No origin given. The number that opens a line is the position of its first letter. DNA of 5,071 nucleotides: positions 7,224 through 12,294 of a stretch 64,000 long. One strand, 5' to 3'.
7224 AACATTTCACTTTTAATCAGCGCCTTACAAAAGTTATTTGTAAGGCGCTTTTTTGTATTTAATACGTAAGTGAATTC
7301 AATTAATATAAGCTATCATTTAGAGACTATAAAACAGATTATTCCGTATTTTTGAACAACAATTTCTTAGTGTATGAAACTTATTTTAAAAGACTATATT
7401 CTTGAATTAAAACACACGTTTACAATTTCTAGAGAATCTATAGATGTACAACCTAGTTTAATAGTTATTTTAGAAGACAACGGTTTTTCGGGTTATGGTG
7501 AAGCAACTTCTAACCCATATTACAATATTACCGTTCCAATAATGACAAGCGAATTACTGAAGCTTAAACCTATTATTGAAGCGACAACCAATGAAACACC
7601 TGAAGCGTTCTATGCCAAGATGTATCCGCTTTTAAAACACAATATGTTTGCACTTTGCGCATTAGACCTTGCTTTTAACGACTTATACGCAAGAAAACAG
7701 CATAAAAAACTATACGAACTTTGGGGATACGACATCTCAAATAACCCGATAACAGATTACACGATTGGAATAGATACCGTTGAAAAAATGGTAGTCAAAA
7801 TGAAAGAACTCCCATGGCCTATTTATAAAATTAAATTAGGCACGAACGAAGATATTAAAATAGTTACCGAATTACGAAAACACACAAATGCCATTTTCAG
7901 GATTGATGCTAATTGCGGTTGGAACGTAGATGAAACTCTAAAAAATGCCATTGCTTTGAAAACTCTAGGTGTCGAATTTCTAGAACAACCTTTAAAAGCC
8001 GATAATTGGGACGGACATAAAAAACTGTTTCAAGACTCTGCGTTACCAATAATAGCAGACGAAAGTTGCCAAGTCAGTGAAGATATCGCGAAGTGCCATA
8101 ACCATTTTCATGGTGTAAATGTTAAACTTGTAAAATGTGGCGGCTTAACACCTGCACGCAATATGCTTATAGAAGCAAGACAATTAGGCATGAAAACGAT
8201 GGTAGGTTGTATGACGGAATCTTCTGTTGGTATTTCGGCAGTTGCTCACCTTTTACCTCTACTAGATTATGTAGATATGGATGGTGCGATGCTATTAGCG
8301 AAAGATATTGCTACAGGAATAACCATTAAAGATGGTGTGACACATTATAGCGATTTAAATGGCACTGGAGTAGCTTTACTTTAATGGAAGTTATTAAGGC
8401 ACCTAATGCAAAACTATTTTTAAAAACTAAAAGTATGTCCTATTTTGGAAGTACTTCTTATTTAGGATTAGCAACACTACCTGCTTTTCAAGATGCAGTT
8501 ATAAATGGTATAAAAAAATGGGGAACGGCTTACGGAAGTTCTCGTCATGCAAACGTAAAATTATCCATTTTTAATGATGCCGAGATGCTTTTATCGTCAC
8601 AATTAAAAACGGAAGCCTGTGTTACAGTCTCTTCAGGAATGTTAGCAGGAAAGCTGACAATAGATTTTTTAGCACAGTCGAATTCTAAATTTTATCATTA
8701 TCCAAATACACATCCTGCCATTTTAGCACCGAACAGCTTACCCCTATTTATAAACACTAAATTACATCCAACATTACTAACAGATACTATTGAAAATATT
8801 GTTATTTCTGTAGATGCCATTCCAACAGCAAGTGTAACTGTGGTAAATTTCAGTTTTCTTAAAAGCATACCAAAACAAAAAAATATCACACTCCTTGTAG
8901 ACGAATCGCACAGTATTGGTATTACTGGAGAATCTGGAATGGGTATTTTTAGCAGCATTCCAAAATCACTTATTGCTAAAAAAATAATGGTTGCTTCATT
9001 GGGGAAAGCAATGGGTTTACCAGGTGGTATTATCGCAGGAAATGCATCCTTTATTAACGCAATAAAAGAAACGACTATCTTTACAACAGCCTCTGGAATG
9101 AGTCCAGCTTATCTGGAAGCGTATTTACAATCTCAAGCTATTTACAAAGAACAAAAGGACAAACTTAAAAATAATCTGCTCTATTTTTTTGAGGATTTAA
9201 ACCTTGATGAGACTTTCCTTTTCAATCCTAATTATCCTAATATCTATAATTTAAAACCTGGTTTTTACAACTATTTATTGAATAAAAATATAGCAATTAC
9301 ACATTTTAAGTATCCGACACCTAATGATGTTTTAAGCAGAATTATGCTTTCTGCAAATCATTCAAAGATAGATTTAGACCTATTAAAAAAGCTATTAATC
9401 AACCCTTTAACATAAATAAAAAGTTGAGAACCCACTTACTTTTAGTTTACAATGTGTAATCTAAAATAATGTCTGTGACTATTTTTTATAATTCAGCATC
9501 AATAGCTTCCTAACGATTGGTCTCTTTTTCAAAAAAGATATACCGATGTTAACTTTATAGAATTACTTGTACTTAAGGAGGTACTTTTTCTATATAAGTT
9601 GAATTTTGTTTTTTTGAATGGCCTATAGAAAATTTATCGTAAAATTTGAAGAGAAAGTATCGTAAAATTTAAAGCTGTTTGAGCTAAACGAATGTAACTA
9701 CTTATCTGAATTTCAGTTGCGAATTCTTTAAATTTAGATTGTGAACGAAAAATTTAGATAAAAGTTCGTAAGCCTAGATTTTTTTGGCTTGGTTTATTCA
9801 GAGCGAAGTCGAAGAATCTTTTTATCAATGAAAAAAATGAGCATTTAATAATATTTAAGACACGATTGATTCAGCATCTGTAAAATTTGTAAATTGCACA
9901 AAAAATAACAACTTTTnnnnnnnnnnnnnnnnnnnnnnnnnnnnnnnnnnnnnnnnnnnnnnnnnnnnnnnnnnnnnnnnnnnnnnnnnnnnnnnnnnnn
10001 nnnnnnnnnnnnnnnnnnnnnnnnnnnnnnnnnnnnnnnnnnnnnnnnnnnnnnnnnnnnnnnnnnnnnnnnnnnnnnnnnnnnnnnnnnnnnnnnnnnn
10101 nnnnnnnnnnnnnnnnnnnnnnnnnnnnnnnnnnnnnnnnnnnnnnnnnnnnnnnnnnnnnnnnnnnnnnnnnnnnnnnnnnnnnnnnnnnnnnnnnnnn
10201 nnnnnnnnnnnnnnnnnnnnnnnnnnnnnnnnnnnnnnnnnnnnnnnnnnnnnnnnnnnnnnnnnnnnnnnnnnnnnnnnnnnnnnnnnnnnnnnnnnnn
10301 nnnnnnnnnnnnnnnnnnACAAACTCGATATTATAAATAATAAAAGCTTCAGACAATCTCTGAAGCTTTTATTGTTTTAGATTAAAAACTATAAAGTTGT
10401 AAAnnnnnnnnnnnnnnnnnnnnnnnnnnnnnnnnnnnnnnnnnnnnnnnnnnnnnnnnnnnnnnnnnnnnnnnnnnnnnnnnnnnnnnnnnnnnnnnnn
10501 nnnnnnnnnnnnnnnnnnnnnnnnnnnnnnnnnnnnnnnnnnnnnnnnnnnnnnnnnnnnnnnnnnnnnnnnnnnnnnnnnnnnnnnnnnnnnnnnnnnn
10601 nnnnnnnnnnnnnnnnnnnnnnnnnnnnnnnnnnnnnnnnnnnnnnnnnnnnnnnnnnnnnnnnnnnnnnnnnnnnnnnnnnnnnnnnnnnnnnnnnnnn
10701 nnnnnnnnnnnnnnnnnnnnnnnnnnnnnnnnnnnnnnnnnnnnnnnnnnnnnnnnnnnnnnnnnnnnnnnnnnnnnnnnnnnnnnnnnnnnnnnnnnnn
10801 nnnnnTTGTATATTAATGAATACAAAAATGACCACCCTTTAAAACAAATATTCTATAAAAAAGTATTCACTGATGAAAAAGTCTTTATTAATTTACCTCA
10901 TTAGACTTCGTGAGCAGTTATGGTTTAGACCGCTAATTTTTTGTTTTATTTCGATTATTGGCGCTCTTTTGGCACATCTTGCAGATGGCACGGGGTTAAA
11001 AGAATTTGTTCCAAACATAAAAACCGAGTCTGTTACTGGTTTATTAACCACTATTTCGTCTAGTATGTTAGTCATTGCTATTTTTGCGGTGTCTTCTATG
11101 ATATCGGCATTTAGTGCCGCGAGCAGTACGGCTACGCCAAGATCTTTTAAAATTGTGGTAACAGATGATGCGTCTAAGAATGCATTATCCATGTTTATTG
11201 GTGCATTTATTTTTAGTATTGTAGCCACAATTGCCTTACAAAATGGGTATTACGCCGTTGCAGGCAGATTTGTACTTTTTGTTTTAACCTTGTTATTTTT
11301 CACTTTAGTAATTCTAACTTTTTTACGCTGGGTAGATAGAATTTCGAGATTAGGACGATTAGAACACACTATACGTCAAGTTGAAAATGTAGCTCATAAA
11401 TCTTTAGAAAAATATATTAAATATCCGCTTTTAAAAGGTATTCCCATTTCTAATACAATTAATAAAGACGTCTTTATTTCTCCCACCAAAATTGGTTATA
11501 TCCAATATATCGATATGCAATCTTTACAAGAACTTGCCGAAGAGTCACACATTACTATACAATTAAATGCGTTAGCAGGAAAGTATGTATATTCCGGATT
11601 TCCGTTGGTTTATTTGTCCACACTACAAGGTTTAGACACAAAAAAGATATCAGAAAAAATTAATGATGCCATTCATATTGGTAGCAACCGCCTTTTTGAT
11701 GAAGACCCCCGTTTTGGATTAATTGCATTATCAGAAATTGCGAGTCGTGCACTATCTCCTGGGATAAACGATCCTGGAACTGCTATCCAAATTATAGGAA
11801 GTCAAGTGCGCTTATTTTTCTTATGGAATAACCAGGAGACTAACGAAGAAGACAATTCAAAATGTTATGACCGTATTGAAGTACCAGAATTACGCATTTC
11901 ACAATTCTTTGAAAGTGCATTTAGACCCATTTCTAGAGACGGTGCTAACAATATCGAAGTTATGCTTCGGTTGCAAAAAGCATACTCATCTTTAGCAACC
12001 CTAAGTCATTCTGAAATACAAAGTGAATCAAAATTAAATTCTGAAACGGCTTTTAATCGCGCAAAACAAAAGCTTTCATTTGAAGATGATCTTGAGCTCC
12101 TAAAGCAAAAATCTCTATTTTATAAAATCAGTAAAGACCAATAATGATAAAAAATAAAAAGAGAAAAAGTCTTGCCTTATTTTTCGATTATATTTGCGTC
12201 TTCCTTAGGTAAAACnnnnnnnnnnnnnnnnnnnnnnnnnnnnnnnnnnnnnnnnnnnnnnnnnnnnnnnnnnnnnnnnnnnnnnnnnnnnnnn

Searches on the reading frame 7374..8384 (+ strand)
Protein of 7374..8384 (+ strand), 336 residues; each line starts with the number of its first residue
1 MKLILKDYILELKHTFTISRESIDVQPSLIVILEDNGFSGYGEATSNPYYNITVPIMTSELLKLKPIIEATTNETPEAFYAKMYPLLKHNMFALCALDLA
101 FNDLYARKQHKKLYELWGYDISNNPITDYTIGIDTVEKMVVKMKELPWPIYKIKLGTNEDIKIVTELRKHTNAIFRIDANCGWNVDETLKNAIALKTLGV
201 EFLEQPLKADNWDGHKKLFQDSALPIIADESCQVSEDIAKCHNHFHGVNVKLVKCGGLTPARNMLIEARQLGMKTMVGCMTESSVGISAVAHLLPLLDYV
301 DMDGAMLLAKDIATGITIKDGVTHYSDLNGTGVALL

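Call 12: search_protein_families(library=pfam, proteins=[window:7374-8384:+])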
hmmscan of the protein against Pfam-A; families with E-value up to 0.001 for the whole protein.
window:7374-8384:+ (336 aa): 2 families
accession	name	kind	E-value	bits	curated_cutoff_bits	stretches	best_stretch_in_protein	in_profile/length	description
PF13378.12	MR_MLE_C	-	2e-27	96.8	29.4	1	148-335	15-215/219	Enolase C-terminal domain-like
PF02746.21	MR_MLE_N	-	2.2e-07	31.6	22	1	15-118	15-117/117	Mandelate racemase / muconate lactonizing enzyme, N-terminal domain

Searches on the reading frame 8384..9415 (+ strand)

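Call 12: search_protein_families(library=pfam, proteins=[window:8384-9415:+])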
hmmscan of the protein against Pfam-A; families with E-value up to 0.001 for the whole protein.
window:8384-9415:+ (343 aa): 1 family
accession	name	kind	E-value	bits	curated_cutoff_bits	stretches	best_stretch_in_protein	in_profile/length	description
PF00155.27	Aminotran_1_2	-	5e-15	56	19.7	1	154-332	163-355/361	Aminotransferase class I and II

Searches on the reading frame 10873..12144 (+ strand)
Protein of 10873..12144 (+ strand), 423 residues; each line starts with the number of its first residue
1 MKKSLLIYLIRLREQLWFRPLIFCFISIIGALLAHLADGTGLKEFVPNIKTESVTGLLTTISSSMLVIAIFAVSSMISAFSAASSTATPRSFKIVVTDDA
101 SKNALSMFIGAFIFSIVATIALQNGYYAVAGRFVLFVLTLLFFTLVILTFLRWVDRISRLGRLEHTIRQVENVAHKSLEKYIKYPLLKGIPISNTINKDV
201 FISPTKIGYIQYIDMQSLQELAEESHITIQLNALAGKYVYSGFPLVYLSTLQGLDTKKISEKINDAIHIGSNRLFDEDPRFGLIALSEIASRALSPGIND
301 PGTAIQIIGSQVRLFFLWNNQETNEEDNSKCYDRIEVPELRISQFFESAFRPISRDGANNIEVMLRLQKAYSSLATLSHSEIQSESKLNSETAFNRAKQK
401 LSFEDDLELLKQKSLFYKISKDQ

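Call 12: search_protein_families(library=pfam, proteins=[window:10873-12144:+])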
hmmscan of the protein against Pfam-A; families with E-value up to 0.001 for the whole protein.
window:10873-12144:+ (423 aa): 1 family
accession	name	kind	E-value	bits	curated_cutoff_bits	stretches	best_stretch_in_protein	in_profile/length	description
PF10011.15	DUF2254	-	2.7e-91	306.5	28.8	1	13-371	1-366/368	Predicted membrane protein (DUF2254)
